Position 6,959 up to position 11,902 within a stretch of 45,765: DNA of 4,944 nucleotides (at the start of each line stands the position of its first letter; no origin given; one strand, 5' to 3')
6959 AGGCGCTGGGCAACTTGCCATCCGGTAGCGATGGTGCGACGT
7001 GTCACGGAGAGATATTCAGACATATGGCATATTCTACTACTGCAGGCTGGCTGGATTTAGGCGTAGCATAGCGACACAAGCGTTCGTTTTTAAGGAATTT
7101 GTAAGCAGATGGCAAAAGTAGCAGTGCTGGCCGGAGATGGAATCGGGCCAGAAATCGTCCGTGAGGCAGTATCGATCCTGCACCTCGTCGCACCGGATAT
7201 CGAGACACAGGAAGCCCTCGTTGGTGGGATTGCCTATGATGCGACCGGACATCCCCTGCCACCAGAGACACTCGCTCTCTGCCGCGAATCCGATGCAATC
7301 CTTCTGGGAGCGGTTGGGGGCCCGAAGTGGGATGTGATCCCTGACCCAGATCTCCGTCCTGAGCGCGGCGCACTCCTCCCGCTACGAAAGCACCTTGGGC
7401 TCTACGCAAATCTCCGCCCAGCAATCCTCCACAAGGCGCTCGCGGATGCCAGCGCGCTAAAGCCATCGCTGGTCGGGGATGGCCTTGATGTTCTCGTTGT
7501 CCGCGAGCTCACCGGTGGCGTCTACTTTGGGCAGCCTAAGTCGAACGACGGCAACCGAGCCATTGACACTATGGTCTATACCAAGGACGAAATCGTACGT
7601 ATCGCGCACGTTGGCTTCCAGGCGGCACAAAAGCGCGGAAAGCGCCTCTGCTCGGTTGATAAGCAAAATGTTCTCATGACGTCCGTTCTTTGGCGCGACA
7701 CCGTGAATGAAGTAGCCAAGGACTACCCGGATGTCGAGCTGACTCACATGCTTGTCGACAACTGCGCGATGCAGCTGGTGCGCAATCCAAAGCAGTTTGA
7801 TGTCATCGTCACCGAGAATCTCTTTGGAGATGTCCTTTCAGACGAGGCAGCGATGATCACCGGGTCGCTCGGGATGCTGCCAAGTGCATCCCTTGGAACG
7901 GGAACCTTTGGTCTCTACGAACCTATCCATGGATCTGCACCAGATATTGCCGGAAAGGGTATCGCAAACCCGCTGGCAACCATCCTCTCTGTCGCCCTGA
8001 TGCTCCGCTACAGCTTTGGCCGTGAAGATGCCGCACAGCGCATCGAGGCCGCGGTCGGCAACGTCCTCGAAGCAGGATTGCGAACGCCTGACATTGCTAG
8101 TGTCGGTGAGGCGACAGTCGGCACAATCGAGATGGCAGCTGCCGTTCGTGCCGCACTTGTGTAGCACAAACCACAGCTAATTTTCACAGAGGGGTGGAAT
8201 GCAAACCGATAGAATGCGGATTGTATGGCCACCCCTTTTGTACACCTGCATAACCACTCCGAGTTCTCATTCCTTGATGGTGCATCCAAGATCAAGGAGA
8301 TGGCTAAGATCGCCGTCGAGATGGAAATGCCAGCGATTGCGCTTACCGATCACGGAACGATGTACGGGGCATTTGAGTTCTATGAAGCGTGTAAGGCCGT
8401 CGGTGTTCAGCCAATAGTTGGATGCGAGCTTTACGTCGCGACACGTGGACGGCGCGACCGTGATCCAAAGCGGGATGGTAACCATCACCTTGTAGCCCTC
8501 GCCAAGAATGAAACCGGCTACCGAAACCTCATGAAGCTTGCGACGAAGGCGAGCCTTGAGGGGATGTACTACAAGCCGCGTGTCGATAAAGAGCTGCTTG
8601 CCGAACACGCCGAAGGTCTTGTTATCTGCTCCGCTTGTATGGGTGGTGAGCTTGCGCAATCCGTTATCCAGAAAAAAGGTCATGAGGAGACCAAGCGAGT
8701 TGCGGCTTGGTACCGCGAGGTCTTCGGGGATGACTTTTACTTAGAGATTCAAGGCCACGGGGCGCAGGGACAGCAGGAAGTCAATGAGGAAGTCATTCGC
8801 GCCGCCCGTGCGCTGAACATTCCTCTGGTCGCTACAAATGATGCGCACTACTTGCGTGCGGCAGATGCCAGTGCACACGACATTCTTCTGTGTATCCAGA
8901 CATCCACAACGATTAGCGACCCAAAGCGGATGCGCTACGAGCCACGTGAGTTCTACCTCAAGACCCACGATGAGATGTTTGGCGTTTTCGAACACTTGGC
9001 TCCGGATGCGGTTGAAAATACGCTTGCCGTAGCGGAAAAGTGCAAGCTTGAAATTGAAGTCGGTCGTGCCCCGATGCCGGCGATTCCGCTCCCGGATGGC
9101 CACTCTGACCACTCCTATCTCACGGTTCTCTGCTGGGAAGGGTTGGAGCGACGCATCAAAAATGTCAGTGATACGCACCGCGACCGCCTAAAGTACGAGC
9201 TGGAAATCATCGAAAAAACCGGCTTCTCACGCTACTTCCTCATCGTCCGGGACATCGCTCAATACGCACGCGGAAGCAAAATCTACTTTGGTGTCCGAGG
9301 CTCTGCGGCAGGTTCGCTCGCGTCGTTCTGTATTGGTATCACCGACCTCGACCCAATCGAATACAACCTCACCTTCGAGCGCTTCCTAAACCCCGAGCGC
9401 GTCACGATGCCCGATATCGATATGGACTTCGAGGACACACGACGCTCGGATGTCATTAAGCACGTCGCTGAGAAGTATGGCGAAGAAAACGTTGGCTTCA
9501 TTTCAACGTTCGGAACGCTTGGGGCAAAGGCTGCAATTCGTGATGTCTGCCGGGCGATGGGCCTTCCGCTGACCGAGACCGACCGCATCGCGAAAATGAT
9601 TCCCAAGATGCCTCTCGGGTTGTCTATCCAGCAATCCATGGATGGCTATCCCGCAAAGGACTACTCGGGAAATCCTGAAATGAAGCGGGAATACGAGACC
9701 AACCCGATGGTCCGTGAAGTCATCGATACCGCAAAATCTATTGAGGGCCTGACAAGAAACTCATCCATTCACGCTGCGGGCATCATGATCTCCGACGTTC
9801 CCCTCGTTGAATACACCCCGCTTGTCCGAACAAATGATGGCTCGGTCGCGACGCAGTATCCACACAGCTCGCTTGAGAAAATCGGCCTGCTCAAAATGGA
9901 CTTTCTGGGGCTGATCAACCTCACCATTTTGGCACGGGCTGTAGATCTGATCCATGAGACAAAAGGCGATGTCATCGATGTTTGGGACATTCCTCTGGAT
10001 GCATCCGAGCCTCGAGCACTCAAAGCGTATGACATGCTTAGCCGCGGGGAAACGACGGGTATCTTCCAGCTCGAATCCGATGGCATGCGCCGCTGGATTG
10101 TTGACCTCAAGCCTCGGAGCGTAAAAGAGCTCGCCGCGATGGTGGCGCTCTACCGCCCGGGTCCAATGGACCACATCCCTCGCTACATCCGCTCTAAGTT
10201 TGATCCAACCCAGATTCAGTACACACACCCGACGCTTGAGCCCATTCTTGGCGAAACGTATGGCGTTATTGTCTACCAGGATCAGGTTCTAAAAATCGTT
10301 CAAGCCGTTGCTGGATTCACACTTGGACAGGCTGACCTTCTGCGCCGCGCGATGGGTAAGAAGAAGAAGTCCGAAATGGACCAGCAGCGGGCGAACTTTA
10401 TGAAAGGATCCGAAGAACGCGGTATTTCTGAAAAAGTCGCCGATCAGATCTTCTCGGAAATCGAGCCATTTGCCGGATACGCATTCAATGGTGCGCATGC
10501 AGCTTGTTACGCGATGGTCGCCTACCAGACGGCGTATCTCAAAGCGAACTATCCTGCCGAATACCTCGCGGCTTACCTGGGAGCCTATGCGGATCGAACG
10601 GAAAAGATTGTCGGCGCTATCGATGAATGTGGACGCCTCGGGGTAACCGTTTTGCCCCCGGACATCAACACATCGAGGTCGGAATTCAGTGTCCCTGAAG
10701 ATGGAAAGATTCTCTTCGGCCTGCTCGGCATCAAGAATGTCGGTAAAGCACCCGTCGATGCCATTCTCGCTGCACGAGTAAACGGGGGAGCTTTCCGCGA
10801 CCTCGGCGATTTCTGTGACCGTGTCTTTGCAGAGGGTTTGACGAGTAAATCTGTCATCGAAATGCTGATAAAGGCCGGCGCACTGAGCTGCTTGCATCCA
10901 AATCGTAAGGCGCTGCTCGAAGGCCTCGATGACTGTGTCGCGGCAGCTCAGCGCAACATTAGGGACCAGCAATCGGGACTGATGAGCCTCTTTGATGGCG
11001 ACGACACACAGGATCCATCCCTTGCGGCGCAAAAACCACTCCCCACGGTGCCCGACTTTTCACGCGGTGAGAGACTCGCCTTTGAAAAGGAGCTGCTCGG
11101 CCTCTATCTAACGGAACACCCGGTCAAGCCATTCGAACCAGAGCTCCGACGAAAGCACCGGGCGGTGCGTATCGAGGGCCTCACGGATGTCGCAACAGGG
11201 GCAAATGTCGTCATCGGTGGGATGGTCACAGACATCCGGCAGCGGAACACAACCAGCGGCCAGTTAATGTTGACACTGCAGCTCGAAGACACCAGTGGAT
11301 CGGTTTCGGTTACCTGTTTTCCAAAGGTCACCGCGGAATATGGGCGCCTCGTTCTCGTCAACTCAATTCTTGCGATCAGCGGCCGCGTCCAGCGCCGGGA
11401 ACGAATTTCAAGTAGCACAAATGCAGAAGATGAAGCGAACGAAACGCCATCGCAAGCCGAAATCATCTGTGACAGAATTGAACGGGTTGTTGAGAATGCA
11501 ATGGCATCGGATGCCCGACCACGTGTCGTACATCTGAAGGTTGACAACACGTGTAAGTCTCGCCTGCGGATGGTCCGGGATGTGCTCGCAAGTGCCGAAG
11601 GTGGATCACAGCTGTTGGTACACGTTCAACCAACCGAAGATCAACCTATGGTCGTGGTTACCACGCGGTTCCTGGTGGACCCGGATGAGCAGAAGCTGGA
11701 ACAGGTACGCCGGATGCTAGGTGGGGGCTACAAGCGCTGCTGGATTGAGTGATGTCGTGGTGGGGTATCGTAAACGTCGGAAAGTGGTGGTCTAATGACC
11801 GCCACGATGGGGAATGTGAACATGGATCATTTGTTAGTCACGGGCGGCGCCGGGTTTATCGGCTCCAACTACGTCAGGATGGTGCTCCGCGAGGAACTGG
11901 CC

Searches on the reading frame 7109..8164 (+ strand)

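Call 5: search_protein_families(library=pfam, proteins=[window:7109-8164:+], max_evalue=0.001)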
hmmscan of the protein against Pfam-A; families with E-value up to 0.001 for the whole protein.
window:7109-8164:+ (351 aa): 1 family
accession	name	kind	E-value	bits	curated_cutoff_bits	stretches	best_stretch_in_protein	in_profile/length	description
PF00180.25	Iso_dh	-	9.4e-137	456.4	27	1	3-346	1-348/348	Isocitrate/isopropylmalate dehydrogenase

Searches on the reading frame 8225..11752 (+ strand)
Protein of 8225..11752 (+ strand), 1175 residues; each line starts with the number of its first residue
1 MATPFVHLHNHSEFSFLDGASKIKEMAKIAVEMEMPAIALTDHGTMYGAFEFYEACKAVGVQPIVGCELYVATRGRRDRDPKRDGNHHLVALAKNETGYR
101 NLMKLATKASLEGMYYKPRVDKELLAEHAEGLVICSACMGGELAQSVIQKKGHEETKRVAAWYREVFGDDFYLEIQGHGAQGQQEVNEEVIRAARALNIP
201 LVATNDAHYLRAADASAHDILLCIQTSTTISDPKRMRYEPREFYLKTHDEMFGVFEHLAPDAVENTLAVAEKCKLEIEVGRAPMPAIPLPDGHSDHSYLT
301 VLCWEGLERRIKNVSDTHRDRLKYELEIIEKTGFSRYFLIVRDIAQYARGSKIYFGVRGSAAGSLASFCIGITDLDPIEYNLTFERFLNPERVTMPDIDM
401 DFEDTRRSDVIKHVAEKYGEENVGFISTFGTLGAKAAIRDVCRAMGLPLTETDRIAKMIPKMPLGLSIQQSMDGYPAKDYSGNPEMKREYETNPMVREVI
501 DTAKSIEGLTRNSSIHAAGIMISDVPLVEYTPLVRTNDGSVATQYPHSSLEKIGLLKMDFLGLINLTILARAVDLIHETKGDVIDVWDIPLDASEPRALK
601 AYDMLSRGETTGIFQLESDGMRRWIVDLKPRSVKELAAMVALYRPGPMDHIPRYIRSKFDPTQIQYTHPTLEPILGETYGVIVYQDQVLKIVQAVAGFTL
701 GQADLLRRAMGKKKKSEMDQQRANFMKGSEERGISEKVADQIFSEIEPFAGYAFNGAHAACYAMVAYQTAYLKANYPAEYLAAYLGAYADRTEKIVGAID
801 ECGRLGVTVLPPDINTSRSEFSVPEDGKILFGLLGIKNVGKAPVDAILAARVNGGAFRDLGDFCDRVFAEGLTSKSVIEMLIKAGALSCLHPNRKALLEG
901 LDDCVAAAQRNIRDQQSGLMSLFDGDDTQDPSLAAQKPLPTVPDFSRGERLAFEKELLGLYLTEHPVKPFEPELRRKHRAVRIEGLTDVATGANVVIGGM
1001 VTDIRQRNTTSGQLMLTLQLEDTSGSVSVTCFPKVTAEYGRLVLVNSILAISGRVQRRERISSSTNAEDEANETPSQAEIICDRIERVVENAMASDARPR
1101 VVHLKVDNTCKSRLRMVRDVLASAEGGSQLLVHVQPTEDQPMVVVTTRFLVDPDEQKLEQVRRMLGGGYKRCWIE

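Call 5: search_protein_families(library=pfam, proteins=[window:8225-11752:+], max_evalue=0.001)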
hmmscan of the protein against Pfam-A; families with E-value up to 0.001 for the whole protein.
window:8225-11752:+ (1175 aa): 5 families
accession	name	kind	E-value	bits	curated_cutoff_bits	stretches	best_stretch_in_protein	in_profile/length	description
PF07733.18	DNA_pol3_alpha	-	9.1e-89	297.9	23.9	1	298-562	2-260/260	Bacterial DNA polymerase III alpha NTPase domain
PF17657.6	DNA_pol3_finger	-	3.5e-57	192.8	22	1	565-732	1-165/166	Bacterial DNA polymerase III alpha subunit finger domain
PF02811.25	PHP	-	2.6e-54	184.4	26.4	1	7-178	1-164/164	PHP domain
PF14579.12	HHH_6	-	1.9e-25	89.3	25.6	1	806-897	1-90/90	Helix-hairpin-helix motif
PF01336.31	tRNA_anti-codon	-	3.6e-09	36.9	27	1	995-1086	1-73/75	OB-fold nucleic acid binding domain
